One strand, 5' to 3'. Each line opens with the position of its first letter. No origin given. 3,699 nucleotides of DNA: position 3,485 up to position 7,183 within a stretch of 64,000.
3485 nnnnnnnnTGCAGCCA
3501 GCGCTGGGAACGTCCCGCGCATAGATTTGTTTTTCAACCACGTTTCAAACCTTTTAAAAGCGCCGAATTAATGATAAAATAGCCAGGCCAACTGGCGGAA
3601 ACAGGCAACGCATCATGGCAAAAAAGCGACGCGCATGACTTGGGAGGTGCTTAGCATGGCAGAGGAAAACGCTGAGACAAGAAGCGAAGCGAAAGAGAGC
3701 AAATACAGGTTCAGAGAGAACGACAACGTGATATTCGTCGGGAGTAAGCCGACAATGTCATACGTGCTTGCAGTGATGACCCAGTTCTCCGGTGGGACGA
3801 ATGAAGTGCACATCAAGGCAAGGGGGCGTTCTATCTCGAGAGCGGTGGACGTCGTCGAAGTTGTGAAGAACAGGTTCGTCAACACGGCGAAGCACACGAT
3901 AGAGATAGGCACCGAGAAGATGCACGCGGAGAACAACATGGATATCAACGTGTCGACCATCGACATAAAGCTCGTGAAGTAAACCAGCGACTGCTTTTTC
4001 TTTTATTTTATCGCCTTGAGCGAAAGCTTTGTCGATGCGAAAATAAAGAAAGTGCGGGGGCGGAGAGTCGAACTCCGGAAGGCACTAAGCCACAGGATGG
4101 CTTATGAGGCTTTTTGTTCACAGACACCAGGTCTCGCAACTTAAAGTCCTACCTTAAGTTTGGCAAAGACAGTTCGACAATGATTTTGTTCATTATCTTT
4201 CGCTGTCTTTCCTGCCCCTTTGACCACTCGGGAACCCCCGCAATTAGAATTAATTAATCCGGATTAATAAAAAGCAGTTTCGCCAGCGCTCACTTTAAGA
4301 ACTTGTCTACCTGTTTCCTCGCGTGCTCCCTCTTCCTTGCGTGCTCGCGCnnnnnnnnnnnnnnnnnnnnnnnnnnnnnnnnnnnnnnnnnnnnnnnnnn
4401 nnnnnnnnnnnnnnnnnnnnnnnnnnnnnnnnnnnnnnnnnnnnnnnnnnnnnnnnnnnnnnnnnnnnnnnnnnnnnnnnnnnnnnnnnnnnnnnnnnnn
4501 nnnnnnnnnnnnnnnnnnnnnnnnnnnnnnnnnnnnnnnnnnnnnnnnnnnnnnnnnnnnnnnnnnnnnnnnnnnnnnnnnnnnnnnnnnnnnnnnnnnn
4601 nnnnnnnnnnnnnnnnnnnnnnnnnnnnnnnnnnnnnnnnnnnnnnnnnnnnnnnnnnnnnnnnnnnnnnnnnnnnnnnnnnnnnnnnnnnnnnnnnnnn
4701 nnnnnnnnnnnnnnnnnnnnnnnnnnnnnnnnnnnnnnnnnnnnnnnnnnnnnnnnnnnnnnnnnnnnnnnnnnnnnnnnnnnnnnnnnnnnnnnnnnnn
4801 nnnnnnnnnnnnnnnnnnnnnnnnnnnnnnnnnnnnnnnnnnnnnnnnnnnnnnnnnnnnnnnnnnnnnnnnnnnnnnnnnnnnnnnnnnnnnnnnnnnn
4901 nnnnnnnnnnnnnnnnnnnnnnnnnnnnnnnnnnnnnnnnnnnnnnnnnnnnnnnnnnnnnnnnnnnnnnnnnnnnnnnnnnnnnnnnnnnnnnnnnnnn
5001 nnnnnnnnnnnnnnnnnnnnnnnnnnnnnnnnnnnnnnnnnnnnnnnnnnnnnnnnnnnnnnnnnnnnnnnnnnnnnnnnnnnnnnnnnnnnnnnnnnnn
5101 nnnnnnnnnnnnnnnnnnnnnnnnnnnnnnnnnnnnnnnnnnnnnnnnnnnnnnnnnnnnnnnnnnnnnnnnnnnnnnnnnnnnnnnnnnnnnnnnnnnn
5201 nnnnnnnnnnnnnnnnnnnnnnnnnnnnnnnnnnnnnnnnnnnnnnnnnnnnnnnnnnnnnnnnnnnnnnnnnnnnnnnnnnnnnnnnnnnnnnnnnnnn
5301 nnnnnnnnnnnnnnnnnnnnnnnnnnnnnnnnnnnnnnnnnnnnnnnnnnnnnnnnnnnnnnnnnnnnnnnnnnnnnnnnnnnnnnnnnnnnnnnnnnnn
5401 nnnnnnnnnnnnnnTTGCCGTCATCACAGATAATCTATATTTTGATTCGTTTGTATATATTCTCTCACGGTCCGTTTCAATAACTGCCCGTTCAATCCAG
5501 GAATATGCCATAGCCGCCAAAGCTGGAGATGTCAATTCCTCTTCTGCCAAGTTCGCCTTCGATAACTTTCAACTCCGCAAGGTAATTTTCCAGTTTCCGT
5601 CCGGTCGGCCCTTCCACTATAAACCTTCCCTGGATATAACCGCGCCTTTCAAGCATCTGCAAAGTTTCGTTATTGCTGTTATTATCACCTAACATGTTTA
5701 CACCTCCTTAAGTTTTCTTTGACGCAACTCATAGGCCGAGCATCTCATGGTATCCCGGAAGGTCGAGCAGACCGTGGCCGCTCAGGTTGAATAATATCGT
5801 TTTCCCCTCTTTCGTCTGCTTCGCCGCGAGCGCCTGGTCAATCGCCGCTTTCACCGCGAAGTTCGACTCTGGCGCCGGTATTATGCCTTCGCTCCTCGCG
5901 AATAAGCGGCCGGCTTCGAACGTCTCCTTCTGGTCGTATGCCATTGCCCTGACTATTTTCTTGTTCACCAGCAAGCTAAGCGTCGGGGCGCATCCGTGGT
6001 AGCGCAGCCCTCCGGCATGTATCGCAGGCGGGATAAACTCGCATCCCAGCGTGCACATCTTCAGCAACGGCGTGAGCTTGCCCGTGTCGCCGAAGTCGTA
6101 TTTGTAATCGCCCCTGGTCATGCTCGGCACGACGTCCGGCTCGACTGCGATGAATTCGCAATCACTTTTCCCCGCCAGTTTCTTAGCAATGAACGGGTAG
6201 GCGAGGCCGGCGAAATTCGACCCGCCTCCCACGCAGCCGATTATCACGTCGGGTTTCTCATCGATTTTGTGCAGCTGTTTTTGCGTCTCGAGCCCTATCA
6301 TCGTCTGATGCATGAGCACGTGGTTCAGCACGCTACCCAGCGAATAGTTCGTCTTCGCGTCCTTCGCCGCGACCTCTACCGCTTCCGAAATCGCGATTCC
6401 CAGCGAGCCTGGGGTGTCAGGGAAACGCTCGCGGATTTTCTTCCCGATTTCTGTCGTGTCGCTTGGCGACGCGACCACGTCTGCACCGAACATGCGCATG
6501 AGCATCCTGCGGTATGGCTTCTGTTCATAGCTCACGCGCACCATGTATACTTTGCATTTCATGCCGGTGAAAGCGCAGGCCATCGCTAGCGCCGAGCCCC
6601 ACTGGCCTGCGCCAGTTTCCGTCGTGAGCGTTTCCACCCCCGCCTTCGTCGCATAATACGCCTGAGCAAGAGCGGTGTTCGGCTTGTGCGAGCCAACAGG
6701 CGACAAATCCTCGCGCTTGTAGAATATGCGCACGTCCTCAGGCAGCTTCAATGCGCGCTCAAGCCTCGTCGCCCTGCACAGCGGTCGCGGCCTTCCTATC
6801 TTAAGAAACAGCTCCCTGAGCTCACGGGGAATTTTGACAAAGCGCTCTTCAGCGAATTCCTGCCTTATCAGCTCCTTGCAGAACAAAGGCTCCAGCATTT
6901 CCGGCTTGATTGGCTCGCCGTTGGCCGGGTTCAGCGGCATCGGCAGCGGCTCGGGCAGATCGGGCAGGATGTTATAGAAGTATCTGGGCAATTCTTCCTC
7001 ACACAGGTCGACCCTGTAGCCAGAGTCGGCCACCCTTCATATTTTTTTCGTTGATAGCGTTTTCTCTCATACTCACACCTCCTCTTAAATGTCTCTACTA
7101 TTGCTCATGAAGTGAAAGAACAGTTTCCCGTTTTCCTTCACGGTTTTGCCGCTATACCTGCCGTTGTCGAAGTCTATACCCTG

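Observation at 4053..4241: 189-nt tRNA gene (class II, Leu-like) with about 105 nt of intronic sequence and an unresolved, possibly double-intron architecture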

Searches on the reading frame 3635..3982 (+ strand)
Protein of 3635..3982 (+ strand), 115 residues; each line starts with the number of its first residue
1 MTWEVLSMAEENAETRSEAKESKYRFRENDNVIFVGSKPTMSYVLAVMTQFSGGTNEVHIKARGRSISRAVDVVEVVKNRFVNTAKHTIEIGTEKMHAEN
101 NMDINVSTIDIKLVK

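Call 41: search_protein_families(library=pfam, proteins=[window:3635-3982:+], max_evalue=0.001)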
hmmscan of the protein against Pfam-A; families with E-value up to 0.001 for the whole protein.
window:3635-3982:+ (115 aa): 1 family
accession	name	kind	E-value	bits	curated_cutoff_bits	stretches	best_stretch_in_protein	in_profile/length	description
PF01918.27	Alba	-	2.7e-20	72.3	25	1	31-85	1-55/66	Alba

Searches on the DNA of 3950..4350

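Call 6: search_rna_families(source=window, start=3950, end=4350, threshold=evalue, max_evalue=10, show_alignments=5)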
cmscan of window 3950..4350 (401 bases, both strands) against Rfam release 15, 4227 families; matches with E-value up to 10: 2.
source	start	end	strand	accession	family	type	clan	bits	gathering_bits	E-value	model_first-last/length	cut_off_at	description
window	4237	4259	-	RF01324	CRISPR-DR11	Gene; CRISPR;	-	14.3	45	8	1-36/36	no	CRISPR RNA direct repeat element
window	4066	4115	+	RF02438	SpF51_sRNA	Gene; sRNA;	-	14.2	50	7.3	1-45/45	no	Streptococcus sRNA SpF51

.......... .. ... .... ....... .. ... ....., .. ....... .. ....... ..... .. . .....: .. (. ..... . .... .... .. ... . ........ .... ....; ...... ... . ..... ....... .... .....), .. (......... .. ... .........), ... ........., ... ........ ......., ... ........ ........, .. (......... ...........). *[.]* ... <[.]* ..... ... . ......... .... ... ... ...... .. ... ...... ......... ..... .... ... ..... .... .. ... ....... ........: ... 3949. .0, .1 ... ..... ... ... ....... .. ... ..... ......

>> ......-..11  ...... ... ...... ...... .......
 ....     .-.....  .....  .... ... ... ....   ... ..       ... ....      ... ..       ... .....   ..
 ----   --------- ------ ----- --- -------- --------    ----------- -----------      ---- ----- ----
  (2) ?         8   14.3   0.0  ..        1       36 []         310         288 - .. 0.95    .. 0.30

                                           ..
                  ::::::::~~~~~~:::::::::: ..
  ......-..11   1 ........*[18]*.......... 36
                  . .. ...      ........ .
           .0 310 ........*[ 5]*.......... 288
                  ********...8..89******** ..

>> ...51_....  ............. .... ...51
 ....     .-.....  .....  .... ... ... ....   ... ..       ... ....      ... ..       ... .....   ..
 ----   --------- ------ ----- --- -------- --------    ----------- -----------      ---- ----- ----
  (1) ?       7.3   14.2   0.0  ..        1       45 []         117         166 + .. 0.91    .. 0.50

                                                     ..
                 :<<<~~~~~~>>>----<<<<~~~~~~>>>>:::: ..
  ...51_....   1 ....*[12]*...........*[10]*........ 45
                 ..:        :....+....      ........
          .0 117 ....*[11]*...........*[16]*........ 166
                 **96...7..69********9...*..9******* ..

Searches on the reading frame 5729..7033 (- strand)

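Call 41: search_protein_families(library=pfam, proteins=[window:5729-7033:-], max_evalue=0.001)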
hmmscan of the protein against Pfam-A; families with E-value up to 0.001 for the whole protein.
window:5729-7033:- (434 aa): 1 family
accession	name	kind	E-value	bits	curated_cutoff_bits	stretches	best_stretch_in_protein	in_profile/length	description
PF00291.31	PALP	-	1.8e-43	149.4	35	1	81-419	6-295/295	Pyridoxal-phosphate dependent enzyme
